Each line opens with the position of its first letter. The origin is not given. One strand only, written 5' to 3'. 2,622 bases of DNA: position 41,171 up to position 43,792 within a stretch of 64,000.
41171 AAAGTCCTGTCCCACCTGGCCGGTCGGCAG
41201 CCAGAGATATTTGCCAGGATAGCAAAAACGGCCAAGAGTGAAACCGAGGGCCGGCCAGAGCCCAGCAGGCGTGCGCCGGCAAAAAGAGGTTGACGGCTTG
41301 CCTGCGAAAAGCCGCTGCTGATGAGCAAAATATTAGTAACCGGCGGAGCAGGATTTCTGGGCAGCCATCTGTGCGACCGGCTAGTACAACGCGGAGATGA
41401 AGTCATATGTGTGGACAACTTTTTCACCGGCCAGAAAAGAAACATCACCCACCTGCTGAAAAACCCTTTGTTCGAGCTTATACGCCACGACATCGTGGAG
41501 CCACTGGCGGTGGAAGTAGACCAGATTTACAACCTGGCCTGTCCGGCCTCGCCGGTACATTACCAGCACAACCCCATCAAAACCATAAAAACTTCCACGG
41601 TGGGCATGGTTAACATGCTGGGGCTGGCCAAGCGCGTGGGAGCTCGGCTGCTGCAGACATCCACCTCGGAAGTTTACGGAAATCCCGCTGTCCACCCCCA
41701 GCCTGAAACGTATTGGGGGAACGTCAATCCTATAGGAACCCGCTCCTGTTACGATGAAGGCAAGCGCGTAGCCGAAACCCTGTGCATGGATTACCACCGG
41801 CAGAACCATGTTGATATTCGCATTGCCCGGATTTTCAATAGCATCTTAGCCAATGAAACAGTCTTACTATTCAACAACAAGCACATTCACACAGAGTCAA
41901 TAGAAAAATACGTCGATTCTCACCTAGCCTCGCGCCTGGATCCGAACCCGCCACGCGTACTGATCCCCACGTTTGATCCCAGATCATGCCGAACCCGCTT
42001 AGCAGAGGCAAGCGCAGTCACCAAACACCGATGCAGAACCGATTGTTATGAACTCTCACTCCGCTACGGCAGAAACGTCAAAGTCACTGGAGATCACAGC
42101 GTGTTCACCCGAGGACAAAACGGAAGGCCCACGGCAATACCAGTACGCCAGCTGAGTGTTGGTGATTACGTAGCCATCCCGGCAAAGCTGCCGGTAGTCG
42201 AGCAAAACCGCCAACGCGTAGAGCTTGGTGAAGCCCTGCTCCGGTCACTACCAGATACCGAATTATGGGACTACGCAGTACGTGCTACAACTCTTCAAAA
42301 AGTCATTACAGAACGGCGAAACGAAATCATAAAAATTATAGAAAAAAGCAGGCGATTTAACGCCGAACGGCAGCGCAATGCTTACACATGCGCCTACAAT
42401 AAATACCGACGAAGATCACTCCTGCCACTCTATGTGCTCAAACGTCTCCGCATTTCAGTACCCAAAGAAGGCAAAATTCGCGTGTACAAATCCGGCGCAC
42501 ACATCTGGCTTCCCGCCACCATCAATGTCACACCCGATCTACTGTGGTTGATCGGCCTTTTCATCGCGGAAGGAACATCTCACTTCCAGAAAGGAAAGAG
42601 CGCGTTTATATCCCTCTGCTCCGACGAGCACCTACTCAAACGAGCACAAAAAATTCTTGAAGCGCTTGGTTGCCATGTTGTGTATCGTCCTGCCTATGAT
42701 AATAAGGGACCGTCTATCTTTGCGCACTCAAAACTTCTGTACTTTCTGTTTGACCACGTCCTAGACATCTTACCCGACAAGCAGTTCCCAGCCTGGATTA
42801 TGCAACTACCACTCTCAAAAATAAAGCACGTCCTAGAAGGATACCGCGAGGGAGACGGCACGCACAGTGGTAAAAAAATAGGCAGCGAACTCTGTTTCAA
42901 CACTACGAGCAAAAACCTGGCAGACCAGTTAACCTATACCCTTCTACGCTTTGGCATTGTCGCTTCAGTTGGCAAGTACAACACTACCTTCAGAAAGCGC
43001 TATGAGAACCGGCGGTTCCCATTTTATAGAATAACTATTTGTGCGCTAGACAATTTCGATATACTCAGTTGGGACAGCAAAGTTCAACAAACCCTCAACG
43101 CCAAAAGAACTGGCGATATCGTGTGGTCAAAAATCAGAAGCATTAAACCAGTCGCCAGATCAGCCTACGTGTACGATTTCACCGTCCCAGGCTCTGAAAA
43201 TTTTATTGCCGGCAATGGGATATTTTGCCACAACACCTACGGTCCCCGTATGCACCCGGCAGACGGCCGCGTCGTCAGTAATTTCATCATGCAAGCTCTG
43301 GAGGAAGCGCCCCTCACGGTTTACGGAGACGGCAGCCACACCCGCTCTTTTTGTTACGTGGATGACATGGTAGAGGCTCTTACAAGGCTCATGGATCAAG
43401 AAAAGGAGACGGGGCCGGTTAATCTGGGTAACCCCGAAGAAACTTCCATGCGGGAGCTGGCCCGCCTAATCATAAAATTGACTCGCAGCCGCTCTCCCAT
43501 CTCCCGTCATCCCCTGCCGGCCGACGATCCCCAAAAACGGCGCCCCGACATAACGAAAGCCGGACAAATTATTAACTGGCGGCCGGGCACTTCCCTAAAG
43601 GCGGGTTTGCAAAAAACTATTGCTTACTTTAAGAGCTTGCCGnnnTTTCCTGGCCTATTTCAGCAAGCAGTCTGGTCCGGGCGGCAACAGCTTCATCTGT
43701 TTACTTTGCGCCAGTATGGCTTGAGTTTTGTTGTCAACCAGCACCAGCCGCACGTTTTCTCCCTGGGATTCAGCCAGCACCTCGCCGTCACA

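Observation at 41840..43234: Full-size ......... intein inside a UDP-glucuronate decarboxylase (UXS/RmlB-like) gene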

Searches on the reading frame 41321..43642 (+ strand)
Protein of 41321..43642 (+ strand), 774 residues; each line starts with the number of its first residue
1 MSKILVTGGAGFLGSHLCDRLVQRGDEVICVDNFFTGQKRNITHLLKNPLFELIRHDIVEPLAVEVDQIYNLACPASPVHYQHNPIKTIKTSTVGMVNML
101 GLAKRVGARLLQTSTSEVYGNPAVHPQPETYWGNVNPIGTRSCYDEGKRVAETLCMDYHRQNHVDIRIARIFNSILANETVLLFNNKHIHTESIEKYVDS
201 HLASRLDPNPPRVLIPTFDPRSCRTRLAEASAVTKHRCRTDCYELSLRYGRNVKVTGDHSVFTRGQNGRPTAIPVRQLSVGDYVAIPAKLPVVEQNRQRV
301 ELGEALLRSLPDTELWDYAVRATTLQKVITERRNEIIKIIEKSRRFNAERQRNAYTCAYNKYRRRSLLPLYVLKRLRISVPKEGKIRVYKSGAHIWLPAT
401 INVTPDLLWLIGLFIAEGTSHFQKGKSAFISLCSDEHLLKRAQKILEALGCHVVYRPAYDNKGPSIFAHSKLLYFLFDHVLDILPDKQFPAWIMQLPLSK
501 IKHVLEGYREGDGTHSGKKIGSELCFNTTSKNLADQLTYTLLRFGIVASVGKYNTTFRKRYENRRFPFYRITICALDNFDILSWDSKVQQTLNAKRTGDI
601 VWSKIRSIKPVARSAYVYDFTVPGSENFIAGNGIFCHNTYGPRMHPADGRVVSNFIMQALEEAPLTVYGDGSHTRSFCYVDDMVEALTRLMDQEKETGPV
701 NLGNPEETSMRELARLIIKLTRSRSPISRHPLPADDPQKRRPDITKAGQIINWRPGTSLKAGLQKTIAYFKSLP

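Call 4: search_protein_families(library=pfam, proteins=[window:41321-43642:+], max_evalue=1)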
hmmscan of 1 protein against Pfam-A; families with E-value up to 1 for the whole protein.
window:41321-43642:+ (774 aa): 10 families
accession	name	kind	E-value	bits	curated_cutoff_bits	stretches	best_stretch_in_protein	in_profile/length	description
PF16363.11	GDP_Man_Dehyd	-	2.1e-46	159.4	27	2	5-174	1-183/332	GDP-mannose 4,6 dehydratase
PF01370.27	Epimerase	-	1.2e-45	156.3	20.9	2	4-180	1-177/240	NAD dependent epimerase/dehydratase family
PF14890.11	Intein_splicing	-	1.9e-21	76.9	35.8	1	200-638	37-155/155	Intein splicing domain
PF14528.11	LAGLIDADG_3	-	1.7e-13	51.1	22.5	2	504-578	6-73/82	LAGLIDADG-like domain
PF04321.23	RmlD_sub_bind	-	1.7e-08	34.4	27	2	3-178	2-158/287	RmlD substrate binding domain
PF07993.18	NAD_binding_4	-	8.2e-08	32.1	20.1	2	59-171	82-204/258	Male sterility protein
PF01073.25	3Beta_HSD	-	1.6e-06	27.8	22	1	5-156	1-158/280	3-beta hydroxysteroid dehydrogenase/isomerase family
PF02719.21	Polysacc_synt_2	-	0.0006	19.5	20.2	1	4-107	1-119/293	Polysaccharide biosynthesis protein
PF08659.16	KR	-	0.11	12.8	22.6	1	4-30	3-29/180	KR domain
PF00106.31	adh_short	-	0.11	12.5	26.6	1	4-34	3-33/195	short chain dehydrogenase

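Call 5: search_protein_families(library=ncbifam, proteins=[window:41321-43642:+], max_evalue=1)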
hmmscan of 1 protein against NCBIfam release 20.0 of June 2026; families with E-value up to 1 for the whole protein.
window:41321-43642:+ (774 aa): 51 families (the best 25 are shown)
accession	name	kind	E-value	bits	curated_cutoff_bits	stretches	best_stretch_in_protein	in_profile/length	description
TIGR01181.1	dTDP_gluc_dehyt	equivalog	9.9e-31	107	365.1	2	3-174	1-181/321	dTDP-glucose 4,6-dehydratase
TIGR04180.1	EDH_00030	hypoth_equivalog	3.9e-28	98.4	475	2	4-174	1-175/297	NAD-dependent 4,6-dehydratase LegB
TIGR01179.1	galE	equivalog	3.9e-23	81.8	262.3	2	3-195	1-197/332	UDP-glucose 4-epimerase GalE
NF008872.0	PRK11908.1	equivalog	5.6e-22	78.2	294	3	1-177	1-182/349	bifunctional UDP-4-keto-pentose/UDP-xylose synthase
NF005998.1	PRK08125.1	equivalog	2.5e-20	72.4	777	2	648-770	508-649/649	bifunctional UDP-4-amino-4-deoxy-L-arabinose formyltransferase/UDP-glucuronic acid oxidase ArnA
NF011491.0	PRK14898.1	equivalog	4.4e-19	68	783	2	231-555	141-389/860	DNA-directed RNA polymerase subunit A''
NF045703.1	rSAM_Tes_intein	exception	4.9e-17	61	1700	1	233-640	222-612/1040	tetraether lipid synthase Tes, intein-containing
NF007490.0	PRK10084.1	subfamily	7.2e-17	61.4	649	2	636-770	194-334/361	dTDP-glucose 4,6-dehydratase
TIGR02197.1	heptose_epim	equivalog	6.9e-16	58.3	274.6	2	4-123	1-122/316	ADP-glyceromanno-heptose 6-epimerase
NF011728.1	PRK15181.1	equivalog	1.4e-14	53.9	760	2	625-770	182-337/348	Vi polysaccharide biosynthesis UDP-N-acetylglucosaminuronic acid C-4 epimerase TviC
NF007582.0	PRK10217.1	equivalog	2.1e-14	53.4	698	2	636-726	187-275/355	dTDP-glucose 4,6-dehydratase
NF011303.0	PRK14715.1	equivalog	5.6e-14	50.2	1585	1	213-559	942-1271/1627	DNA-directed DNA polymerase II large subunit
NF047922.1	GDPFucSynFcl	equivalog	2.1e-13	50.4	500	1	660-770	192-301/308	GDP-L-fucose synthase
NF005852.0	PRK07773.1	equivalog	2.2e-13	49.4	780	2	591-639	781-827/886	replicative DNA helicase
NF041015.1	UDPsulfquin_syn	equivalog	4.9e-13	48.8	575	2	649-722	236-311/384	UDP-sulfoquinovose synthase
TIGR01443.1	intein_Cterm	domain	2.7e-08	33.8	15.6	1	616-639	1-24/24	intein C-terminal splicing region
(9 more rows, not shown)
